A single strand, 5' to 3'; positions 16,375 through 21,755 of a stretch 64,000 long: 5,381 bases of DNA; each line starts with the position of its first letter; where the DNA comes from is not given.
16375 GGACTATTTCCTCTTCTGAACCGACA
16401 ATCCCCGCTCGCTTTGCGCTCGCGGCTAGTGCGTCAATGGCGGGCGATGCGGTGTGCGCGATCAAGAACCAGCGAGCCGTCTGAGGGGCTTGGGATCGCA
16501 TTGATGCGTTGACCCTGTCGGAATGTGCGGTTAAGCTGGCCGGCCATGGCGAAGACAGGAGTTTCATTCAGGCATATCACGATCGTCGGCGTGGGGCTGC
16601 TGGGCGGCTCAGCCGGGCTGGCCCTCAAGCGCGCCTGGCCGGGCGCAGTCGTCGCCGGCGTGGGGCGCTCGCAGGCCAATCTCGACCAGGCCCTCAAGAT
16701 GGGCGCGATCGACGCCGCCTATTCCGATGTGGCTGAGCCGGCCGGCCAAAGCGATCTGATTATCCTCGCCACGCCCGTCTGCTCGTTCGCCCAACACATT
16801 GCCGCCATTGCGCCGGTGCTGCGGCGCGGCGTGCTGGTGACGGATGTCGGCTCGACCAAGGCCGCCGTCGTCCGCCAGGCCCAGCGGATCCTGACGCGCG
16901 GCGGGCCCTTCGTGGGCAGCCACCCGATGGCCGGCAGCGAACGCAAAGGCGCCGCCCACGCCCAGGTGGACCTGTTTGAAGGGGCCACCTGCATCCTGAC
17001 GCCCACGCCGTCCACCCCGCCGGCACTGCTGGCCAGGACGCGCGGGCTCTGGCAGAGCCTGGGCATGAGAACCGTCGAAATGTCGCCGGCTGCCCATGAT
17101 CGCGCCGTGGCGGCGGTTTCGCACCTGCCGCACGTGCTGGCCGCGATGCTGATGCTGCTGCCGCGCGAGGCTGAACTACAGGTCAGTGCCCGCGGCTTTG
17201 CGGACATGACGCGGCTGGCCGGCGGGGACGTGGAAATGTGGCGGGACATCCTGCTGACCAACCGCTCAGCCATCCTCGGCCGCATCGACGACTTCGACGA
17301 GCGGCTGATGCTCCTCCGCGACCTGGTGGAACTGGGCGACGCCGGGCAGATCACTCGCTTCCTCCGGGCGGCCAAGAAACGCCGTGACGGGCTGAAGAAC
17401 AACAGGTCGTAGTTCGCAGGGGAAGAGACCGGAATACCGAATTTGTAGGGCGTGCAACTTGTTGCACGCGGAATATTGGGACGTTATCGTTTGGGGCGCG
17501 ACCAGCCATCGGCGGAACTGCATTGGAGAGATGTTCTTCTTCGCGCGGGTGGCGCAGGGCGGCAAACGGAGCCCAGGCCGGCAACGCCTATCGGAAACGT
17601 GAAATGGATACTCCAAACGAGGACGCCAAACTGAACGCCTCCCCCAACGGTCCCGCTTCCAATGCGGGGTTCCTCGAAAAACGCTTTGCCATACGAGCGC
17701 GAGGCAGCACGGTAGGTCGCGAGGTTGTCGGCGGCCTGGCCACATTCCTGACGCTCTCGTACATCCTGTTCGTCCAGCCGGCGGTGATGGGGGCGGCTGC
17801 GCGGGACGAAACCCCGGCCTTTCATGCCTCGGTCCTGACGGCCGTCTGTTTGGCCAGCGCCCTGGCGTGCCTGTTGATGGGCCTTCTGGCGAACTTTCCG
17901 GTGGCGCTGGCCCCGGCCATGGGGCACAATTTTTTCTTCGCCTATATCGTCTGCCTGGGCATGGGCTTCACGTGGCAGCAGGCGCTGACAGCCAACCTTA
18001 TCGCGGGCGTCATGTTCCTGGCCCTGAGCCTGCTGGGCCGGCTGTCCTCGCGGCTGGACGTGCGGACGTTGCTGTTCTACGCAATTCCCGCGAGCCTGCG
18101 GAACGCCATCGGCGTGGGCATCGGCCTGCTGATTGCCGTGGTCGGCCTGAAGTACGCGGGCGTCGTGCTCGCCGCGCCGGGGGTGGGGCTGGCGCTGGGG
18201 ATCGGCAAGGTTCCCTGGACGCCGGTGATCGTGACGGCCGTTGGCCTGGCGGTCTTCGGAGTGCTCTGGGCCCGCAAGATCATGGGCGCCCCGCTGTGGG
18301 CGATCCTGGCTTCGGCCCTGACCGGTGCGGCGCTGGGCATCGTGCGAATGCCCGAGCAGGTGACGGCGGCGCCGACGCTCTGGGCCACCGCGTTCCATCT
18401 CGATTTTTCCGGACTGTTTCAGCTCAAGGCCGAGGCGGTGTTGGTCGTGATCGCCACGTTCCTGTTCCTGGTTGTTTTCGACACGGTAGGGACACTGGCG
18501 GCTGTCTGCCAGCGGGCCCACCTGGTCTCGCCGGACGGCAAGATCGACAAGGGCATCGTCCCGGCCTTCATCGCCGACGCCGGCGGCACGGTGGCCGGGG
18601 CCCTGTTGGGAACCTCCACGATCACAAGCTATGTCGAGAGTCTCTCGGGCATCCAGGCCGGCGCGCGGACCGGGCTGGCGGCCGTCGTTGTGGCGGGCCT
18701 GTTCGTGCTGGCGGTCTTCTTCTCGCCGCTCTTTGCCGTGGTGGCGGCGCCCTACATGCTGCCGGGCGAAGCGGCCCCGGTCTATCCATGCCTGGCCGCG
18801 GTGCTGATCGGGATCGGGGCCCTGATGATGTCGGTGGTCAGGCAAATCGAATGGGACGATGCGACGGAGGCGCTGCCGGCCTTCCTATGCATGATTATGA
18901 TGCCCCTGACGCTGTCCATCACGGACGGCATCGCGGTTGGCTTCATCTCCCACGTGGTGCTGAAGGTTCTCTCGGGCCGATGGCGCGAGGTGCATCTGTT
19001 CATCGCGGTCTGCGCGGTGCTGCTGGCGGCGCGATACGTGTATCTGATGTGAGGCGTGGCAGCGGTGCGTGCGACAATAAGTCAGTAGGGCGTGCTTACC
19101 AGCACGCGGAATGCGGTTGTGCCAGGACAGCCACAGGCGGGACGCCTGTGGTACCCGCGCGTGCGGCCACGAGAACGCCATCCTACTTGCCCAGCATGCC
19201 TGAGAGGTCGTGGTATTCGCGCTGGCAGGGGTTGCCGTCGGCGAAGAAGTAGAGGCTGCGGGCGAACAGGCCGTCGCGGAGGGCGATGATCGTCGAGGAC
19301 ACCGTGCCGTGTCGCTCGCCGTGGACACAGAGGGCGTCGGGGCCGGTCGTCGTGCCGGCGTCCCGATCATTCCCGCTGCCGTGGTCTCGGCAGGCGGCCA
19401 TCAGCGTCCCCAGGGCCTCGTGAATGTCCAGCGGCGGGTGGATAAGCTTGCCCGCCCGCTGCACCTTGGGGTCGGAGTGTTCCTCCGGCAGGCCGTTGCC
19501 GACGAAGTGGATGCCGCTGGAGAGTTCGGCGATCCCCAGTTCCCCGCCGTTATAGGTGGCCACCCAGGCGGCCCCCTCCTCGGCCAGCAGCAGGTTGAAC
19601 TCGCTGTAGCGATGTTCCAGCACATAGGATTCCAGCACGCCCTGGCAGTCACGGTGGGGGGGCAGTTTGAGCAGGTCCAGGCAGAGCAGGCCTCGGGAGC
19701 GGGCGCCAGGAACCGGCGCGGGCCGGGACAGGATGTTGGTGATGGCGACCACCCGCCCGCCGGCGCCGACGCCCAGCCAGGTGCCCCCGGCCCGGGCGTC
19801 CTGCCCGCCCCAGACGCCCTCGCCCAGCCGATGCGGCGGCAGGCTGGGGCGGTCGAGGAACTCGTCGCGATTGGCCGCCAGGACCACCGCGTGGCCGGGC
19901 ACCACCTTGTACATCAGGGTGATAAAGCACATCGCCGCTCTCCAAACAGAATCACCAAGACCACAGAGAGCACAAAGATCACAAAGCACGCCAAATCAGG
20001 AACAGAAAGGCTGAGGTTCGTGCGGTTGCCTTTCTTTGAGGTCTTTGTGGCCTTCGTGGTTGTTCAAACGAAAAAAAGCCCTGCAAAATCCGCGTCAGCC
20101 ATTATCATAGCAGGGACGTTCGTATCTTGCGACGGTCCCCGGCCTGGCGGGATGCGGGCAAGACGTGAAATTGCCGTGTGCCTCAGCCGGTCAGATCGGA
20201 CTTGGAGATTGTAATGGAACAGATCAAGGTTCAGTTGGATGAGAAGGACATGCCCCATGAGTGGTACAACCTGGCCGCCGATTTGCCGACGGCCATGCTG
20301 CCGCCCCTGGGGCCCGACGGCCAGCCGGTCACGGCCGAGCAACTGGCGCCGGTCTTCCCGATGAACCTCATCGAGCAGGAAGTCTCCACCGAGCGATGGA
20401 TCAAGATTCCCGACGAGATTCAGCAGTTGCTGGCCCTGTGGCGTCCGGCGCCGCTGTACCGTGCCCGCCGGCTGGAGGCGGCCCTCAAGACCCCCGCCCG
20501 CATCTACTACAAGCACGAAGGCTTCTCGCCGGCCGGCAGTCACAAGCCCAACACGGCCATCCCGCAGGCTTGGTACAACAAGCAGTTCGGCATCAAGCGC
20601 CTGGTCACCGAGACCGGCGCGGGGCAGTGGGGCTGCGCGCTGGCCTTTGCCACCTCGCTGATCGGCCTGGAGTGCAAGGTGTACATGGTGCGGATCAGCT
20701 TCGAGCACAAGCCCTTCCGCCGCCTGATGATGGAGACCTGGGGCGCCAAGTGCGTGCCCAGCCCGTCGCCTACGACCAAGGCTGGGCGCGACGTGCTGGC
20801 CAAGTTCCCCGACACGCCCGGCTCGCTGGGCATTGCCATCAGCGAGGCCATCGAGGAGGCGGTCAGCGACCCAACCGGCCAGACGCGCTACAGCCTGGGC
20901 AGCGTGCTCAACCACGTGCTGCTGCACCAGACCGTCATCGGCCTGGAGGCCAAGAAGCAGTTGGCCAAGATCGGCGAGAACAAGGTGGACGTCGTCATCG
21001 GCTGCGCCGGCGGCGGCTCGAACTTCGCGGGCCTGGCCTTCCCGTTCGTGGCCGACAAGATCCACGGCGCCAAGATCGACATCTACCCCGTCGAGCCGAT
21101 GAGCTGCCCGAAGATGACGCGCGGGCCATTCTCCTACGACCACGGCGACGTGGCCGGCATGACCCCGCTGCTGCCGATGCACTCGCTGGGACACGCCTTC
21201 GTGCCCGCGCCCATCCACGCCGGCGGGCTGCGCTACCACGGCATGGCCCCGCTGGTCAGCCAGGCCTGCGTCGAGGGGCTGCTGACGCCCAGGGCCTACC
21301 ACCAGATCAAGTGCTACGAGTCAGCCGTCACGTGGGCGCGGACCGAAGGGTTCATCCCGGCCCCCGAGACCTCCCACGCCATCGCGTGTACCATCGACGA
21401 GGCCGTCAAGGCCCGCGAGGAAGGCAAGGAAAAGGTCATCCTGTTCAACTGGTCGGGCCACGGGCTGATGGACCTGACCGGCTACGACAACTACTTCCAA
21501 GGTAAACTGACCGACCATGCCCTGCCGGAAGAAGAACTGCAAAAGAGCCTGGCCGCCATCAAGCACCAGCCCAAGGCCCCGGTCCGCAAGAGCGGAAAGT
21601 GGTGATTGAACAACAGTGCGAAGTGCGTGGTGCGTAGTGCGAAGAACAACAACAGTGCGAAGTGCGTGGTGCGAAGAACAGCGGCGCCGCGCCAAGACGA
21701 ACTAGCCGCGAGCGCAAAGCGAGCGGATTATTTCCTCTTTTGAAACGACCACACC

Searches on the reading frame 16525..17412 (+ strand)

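Call 8: search_protein_families(library=pfam, proteins=[window:16525-17412:+])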
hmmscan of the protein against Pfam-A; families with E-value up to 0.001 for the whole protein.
window:16525-17412:+ (295 aa): 3 families
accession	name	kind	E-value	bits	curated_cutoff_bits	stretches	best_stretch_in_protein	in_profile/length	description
PF02153.23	PDH_N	-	2.5e-34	118.5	26.5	1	31-184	2-153/154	Prephenate dehydrogenase, nucleotide-binding domain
PF20463.3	PDH_C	-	3e-18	66.4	22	1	187-281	1-101/102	Prephenate dehydrogenase, dimerization domain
PF03446.21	NAD_binding_2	-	8.2e-05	23.1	21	1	18-153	2-136/161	NAD binding domain of 6-phosphogluconate dehydrogenase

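Call 51: search_protein_families(library=ncbifam, proteins=[window:16525-17412:+])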
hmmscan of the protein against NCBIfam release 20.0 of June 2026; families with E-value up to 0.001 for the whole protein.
window:16525-17412:+ (295 aa): 21 families
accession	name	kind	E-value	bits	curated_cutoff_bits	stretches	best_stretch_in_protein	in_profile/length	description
NF005107.0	PRK06545.1-5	equivalog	1.7e-68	231.2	414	1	17-293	4-287/367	prephenate dehydrogenase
NF011381.1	PRK14806.1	equivalog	4.1e-67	227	902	1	15-289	3-283/733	bifunctional prephenate dehydrogenase/3-phosphoshikimate 1-carboxyvinyltransferase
NF005105.0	PRK06545.1-3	equivalog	5.1e-64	216.4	524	1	16-289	3-284/367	prephenate dehydrogenase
NF005694.0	PRK07502.1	equivalog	2.2e-62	211.1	409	1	12-283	3-281/310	prephenate/arogenate dehydrogenase family protein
NF006307.0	PRK08507.1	equivalog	1.3e-55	188.5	295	1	17-286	2-271/275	prephenate dehydrogenase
NF005650.0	PRK07417.1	equivalog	8.6e-55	186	290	1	17-289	3-277/281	prephenate/arogenate dehydrogenase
NF005106.0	PRK06545.1-4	equivalog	9.4e-46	156.7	569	1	16-291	2-284/363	prephenate dehydrogenase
NF005112.0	PRK06545.2-4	subfamily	1.2e-40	139.7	294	1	16-257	3-239/356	prephenate dehydrogenase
NF005104.0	PRK06545.1-1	equivalog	1.3e-39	136.4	713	1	17-291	4-284/366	prephenate dehydrogenase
NF005111.0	PRK06545.2-3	equivalog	2.1e-39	135.6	344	1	17-262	15-259/371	prephenate dehydrogenase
NF005109.0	PRK06545.2-1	equivalog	3.4e-36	125.1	397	1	16-253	2-234/361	prephenate dehydrogenase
NF005108.0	PRK06545.1-6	equivalog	4.8e-36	124.4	327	1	14-266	9-262/321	prephenate dehydrogenase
NF005110.0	PRK06545.2-2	equivalog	2.3e-25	89.6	385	1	17-266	72-325/423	prephenate dehydrogenase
NF005113.0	PRK06545.2-5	equivalog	5e-22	78.4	497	2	179-261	184-269/378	prephenate dehydrogenase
NF006409.0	PRK08655.1-3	equivalog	3.3e-18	66.3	310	1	20-207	5-180/290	prephenate dehydrogenase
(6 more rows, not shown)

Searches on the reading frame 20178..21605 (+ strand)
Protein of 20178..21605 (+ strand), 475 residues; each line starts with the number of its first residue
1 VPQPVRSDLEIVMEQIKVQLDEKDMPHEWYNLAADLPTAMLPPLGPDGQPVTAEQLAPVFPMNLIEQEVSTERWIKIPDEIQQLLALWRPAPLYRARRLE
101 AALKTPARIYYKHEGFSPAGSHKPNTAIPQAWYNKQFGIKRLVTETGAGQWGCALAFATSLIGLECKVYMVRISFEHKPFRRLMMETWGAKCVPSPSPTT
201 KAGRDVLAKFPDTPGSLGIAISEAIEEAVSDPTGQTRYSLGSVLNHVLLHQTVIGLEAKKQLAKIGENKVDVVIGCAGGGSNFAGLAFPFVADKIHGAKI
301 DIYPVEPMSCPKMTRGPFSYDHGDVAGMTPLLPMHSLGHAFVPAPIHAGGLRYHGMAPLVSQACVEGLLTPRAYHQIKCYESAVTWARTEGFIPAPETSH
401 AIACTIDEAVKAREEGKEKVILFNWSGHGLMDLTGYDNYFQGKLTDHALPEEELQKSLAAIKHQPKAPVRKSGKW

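Call 8: search_protein_families(library=pfam, proteins=[window:20178-21605:+])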
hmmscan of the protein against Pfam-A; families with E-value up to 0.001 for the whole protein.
window:20178-21605:+ (475 aa): 1 family
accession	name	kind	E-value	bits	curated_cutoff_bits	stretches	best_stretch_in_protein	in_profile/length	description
PF00291.31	PALP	-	3.4e-31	109.1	35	1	88-424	5-292/295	Pyridoxal-phosphate dependent enzyme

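Call 51: search_protein_families(library=ncbifam, proteins=[window:20178-21605:+])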
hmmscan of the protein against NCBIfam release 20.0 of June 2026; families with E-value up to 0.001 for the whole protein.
window:20178-21605:+ (475 aa): 18 families
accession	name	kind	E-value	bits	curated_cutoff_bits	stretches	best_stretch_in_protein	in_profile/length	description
NF009057.0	PRK12391.1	equivalog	1.2e-211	703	366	1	14-454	2-440/441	TrpB-like pyridoxal phosphate-dependent enzyme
TIGR01415.1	trpB_rel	hypoth_equivalog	2.1e-184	613.1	518.85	1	25-442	1-418/419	TrpB-like pyridoxal phosphate-dependent enzyme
TIGR00263.1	trpB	equivalog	2e-42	145.7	392.45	1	89-434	49-379/385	tryptophan synthase subunit beta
NF010376.0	PRK13803.1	equivalog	9e-40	137.1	819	1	89-442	259-597/600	bifunctional phosphoribosylanthranilate isomerase/tryptophan synthase subunit beta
NF010375.0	PRK13802.1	equivalog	2e-29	102.2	1386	1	88-447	324-679/695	bifunctional indole-3-glycerol phosphate synthase/tryptophan synthase subunit beta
NF004996.0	PRK06381.1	equivalog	1.3e-07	30.9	266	1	91-193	16-113/319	threonine synthase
NF006050.0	PRK08197.1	equivalog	5.2e-07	28.8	303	0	91-171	81-159/406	threonine synthase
TIGR01139.1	cysK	equivalog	5.7e-06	25.8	350.95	1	98-316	12-207/298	cysteine synthase A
NF008735.0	PRK11761.1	equivalog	8.9e-06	25.2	413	1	91-197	13-117/296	cysteine synthase CysM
TIGR01136.1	cysKM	subfamily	9.2e-06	25.2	344.15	1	99-200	13-114/299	cysteine synthase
NF006094.0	PRK08246.1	subfamily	2e-05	24.1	331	0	87-199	20-124/310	serine/threonine dehydratase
NF045641.2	BHydaspDhtseBhcB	equivalog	3.7e-05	23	550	1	104-212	32-136/312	beta-hydroxyaspartate dehydratase BhcB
NF006390.0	PRK08639.1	equivalog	6e-05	22.2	421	0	79-172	14-105/418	threonine ammonia-lyase IlvA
NF005292.0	PRK06815.1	equivalog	6.1e-05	22.2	371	1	82-172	13-101/320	threonine/serine dehydratase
TIGR01138.1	cysM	equivalog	7.9e-05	22.3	394.2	1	91-193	9-109/290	cysteine synthase B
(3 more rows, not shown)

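Call 55: find_homologous_proteins(query=window:20178-21605:+, max_evalue=1e-100)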
Query window:20178-21605:+ (475 aa): 7998 proteins with E <= 1e-100 among 8000 candidates; the best 120 are listed.
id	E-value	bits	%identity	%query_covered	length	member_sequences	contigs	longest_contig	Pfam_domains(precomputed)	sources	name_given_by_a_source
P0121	0.0e+0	1082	100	97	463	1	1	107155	PF00291.32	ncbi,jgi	ncbi:MAG: TrpB-like pyridoxal phosphate-dependent enzyme [Phycisphaerae bacterium]|jgi:tryptophan sy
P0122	4.3e-261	885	82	97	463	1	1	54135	PF00291.32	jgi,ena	-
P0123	9.8e-261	884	81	97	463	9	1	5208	PF00291.32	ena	-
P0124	1.0e-260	884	81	97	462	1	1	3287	PF00291.32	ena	-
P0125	2.3e-260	883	81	97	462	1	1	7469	PF00291.32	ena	-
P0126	5.3e-260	881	82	97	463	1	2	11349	PF00291.32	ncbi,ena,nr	ncbi:MAG TPA: TrpB-like pyridoxal phosphate-dependent enzyme [Phycisphaerae bacterium]|nr:TrpB-like 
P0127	6.1e-260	881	82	97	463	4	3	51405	PF00291.32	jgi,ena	jgi:tryptophan synthase beta chain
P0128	8.7e-260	881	82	97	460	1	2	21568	PF00291.32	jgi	jgi:tryptophan synthase beta chain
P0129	1.3e-259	880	82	97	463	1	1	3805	PF00291.32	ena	-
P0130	3.2e-259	879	80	97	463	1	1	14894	PF00291.32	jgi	jgi:tryptophan synthase beta chain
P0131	4.0e-259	878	80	97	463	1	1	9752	PF00291.32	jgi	-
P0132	4.7e-259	878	80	97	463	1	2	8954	PF00291.32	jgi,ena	-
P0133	1.4e-258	877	80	97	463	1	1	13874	PF00291.32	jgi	jgi:tryptophan synthase beta chain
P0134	1.7e-258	876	82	97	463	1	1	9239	PF00291.32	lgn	-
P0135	7.0e-258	874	79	97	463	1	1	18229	PF00291.32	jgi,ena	jgi:tryptophan synthase beta chain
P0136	1.1e-257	874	81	97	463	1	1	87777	PF00291.32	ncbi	-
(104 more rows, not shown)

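Call 56: find_encoding_contigs(protein=P0121, flank=500, max_places=2)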
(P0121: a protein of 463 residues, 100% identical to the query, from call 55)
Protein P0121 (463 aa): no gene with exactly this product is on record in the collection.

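Call 57: find_encoding_contigs(protein=P0122, flank=3000, max_places=1)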
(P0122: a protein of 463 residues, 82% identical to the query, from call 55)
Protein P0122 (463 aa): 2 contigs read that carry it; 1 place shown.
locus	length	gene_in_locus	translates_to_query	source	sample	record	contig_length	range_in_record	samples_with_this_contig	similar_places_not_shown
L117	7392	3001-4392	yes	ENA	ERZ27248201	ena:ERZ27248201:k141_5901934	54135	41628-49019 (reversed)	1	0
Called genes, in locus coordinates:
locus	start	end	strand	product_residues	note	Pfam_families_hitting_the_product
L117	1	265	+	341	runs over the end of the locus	PF01208:URO-D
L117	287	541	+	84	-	PF03319:EutN_CcmL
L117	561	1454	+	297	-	-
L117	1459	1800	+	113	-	PF03319:EutN_CcmL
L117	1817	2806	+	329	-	PF00596:Aldolase_II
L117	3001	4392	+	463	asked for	PF00291:PALP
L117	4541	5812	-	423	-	PF12698:ABC2_membrane_3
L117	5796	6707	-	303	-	PF00005:ABC_tran, PF13304:AAA_21 (weak), PF13732:DrrA1-3_C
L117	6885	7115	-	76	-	PF13560:HTH_31, PF01381:HTH_3, PF12844:HTH_19 (weak), PF13443:HTH_26 (weak)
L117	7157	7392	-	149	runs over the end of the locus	-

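Call 58: find_encoding_contigs(protein=P0136, flank=3000, max_places=1)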
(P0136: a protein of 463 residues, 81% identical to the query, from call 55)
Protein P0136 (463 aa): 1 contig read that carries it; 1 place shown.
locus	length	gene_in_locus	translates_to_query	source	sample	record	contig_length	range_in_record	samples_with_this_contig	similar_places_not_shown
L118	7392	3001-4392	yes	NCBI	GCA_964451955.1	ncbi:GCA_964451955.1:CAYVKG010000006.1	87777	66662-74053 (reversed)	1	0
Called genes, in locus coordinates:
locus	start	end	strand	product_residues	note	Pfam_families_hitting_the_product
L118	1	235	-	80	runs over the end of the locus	-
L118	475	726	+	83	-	-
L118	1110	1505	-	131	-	PF02579:Nitro_FeMo-Co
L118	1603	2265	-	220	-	PF01209:Ubie_methyltran (weak), PF13847:Methyltransf_31, PF08241:Methyltransf_11, PF08242:Methyltransf_12, PF13649:Methyltransf_25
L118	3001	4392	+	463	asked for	PF00291:PALP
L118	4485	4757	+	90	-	-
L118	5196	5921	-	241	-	-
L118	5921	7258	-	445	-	PF01011:PQQ (faint), PF13360:PQQ_2, PF13570:Beta-prop_ACSF4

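Call 73: list_cluster_members(proteins=[P0121, P0002, P0004, P0034, P0046])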
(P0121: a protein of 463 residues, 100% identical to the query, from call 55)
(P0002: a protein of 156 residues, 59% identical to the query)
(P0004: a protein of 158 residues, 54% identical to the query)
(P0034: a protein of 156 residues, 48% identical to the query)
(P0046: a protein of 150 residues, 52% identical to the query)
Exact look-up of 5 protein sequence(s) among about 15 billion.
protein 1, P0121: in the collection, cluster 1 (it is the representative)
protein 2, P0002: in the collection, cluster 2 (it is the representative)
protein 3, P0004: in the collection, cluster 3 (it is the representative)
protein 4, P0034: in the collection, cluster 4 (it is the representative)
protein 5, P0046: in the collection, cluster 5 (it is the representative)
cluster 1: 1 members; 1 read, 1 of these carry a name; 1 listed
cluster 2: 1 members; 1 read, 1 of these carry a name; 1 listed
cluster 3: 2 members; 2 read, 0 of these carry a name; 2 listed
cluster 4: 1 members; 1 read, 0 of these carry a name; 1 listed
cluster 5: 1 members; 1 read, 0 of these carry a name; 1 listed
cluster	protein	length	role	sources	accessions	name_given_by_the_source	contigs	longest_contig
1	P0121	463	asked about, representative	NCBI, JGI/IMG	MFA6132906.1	MAG: TrpB-like pyridoxal phosphate-dependent enzyme [Phycisphaerae bacterium] | tryptophan synthase beta chain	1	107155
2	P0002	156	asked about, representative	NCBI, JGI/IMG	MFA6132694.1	MAG: transposase [Phycisphaerae bacterium] | REP element-mobilizing transposase RayT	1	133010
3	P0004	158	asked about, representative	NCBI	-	-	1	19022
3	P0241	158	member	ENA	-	-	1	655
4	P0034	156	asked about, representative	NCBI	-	-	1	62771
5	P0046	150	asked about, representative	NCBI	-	-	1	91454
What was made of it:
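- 20214..21605 (+): TrpB-like (TrpB2) PLP-dependent enzyme, 463 aa, 100% identical to P0121 = MFA6132906.1 from a 'MAG: Phycisphaerae bacterium'. It is the upstream neighbour of copy 2 and not part of the element. calls 51, 55, 73
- On REP (repetitive extragenic palindrome): The source MAG has homologue P0002 (MFA6132694.1, 212 accessions from the window's TrpB2, call 73).
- Both are labelled 'MAG: Phycisphaerae bacterium' and their accessions are 212 apart, so they almost certainly come from the same genome (calls 55, 73).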
